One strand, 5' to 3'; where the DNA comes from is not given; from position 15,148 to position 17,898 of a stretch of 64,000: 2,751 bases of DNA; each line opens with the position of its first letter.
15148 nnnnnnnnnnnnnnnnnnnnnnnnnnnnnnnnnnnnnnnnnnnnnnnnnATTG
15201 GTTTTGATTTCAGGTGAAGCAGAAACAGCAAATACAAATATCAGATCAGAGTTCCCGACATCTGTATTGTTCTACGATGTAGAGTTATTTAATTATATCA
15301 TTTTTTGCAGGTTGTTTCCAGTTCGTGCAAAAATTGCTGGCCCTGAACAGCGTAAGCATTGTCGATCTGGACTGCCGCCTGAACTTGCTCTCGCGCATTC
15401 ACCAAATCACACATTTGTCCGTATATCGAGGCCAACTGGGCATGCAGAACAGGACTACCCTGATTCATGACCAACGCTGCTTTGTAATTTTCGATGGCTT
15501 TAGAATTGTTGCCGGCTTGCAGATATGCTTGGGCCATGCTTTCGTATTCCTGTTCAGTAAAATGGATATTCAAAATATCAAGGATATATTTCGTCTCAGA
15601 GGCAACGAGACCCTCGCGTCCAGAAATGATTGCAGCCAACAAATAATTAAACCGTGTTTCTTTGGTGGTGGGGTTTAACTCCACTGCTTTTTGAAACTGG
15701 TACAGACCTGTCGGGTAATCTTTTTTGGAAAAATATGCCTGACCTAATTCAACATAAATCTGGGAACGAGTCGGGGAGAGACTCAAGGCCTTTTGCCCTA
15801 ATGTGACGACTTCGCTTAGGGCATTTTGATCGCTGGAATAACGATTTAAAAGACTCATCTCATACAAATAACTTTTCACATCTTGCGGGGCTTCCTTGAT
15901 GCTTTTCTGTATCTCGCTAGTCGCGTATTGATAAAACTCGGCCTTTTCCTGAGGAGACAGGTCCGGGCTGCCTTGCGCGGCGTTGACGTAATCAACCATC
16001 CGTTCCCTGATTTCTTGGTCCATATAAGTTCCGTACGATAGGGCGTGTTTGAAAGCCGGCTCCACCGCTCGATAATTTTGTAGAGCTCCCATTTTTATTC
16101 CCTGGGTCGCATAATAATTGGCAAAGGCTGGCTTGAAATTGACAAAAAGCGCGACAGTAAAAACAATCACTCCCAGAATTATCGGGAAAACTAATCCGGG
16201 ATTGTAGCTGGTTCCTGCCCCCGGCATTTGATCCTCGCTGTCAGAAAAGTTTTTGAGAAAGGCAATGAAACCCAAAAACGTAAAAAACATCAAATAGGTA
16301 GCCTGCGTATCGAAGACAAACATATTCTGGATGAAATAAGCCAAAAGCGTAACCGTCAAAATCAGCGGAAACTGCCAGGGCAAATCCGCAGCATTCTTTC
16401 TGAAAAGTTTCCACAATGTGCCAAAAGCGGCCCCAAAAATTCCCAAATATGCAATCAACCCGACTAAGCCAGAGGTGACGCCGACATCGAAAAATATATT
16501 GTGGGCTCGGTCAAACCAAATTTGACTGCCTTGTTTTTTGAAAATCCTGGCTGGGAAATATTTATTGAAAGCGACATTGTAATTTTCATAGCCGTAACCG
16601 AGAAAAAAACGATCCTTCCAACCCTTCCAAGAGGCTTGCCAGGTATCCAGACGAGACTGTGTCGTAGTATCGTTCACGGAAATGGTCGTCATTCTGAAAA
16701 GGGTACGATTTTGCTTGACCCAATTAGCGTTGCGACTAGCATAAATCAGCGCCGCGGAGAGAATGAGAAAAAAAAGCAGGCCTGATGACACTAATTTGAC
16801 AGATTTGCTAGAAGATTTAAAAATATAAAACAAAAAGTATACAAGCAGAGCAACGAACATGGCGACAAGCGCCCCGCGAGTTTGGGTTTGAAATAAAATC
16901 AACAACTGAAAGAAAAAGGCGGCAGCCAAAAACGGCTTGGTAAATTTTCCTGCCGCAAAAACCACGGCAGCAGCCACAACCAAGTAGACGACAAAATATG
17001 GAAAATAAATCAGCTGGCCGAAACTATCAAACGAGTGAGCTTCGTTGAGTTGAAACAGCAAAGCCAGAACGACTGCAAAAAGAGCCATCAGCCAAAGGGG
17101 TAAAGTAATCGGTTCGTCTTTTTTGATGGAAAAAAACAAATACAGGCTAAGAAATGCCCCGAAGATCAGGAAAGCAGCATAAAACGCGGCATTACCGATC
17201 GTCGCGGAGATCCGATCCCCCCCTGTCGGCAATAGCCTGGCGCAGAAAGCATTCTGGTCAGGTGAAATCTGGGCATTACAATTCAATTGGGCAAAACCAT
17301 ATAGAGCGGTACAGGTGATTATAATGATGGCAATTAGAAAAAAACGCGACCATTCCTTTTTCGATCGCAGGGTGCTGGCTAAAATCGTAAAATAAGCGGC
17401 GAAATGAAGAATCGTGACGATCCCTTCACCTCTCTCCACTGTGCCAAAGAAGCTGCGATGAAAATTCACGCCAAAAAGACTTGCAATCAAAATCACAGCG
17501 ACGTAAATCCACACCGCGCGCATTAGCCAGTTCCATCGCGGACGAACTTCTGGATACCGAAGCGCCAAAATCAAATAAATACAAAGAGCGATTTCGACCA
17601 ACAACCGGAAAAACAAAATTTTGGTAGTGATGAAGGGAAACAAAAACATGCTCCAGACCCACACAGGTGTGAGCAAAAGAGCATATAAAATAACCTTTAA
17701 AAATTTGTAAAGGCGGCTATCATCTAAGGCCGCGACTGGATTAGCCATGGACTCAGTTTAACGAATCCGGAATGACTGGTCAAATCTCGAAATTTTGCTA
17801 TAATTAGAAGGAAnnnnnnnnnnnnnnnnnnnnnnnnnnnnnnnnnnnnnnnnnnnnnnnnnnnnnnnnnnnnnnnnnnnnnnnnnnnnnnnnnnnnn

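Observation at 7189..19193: Type IV pilus operon abutting a Wzy_C-TPR protein and an initiating phosphoglycosyltransferase: a candidate pilin O-glycosylation system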

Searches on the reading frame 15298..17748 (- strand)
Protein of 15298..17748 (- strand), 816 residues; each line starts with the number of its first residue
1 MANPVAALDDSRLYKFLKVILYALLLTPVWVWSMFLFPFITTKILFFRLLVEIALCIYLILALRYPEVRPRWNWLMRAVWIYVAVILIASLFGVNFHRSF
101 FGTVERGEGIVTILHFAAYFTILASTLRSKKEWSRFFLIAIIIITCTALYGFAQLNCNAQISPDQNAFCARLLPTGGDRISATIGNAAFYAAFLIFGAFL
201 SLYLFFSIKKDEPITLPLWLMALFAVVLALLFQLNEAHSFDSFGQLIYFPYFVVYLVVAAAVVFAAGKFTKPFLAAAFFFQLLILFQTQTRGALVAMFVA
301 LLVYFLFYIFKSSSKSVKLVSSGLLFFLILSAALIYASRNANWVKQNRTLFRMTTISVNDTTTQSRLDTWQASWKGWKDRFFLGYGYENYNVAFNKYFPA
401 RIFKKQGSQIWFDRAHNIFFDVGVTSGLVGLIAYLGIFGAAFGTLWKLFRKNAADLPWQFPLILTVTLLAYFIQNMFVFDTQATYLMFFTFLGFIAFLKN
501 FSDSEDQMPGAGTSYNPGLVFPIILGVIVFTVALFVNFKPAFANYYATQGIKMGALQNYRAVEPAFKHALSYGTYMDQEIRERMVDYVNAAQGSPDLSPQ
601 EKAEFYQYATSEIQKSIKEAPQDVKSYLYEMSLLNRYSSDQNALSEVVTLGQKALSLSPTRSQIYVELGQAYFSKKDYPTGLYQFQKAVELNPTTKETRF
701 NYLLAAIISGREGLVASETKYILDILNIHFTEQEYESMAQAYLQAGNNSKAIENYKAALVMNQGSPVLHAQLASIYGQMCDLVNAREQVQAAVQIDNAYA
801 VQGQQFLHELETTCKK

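Call 4: search_protein_families(library=pfam, proteins=[window:15298-17748:-], max_evalue=0.01)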
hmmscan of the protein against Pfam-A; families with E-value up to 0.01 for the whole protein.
window:15298-17748:- (816 aa): 12 families
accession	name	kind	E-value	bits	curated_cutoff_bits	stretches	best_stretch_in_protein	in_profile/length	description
PF04932.20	Wzy_C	-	1.4e-22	80.6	31.7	1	276-435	1-149/149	O-Antigen ligase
PF07719.23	TPR_2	-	8.3e-11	41.6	27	1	664-694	3-33/34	Tetratricopeptide repeat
PF00515.34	TPR_1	-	4.9e-10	39.2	27.8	1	664-694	3-33/34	Tetratricopeptide repeat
PF13414.12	TPR_11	-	1.8e-08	34.4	26.8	1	740-779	2-41/42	TPR repeat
PF13431.12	TPR_17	-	8.6e-07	29.2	24.4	0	652-680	3-31/34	Tetratricopeptide repeat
PF13428.12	TPR_14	-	1.1e-06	29.1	23.5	1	735-774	4-43/44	Tetratricopeptide repeat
PF14559.12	TPR_19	-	5.8e-06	27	25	0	743-796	2-55/68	Tetratricopeptide repeat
PF13181.12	TPR_8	-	1.1e-05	25.6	25.7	0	663-694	2-33/34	Tetratricopeptide repeat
PF13432.12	TPR_16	-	1.8e-05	25.6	32.7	0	738-797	3-62/65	Tetratricopeptide repeat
PF23914.1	TPR_CcmH_CycH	-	8.9e-05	22.8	42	1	655-760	43-149/158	Cytochrome c-type biogenesis protein H TPR domain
PF13424.12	TPR_12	-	0.00037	21.1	30.1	0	736-759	49-72/77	Tetratricopeptide repeat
PF12895.13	ANAPC3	-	0.0026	18.4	27.2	0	640-700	1-60/82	Anaphase-promoting complex, cyclosome, subunit 3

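Call 5: search_protein_families(library=ncbifam, proteins=[window:15298-17748:-], max_evalue=0.01)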
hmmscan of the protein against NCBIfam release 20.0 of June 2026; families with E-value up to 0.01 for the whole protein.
window:15298-17748:- (816 aa): 9 families
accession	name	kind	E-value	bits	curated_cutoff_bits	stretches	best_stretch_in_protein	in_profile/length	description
TIGR02917.1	PEP_TPR_lipo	equivalog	3.6e-11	41.7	312.2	2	643-713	818-888/899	XrtA/PEP-CTERM system TPR-repeat protein PrsT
TIGR00990.1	3a0801s09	subfamily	3.8e-09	35.7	757.25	1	607-717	348-451/615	mitochondrial import receptor subunit TOM70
NF040959.1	MamA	equivalog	7.2e-09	35.4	200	1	603-694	84-171/204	magnetosome protein MamA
TIGR02521.1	type_IV_pilW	equivalog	2.7e-07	30.4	154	1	735-798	34-97/234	type IV pilus biogenesis/stability protein PilW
NF008520.0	PRK11447.1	equivalog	3.9e-05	21.6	858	0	647-703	288-345/1157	cellulose synthase complex outer membrane protein BcsC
NF033762.1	social_mot_Tgl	equivalog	0.0002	20.8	225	0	684-788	88-192/252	social motility TPR repeat lipoprotein Tgl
NF002725.1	PRK02603.1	equivalog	0.00057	19.9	143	0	736-790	76-130/173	photosystem I assembly protein Ycf3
TIGR02552.1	LcrH_SycD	equivalog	0.00059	19.6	104.8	1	737-797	57-117/136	SycD/LcrH family type III secretion system chaperone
NF008391.2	PRK11189.1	equivalog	0.0086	15.6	250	1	652-717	89-154/297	lipoprotein NlpI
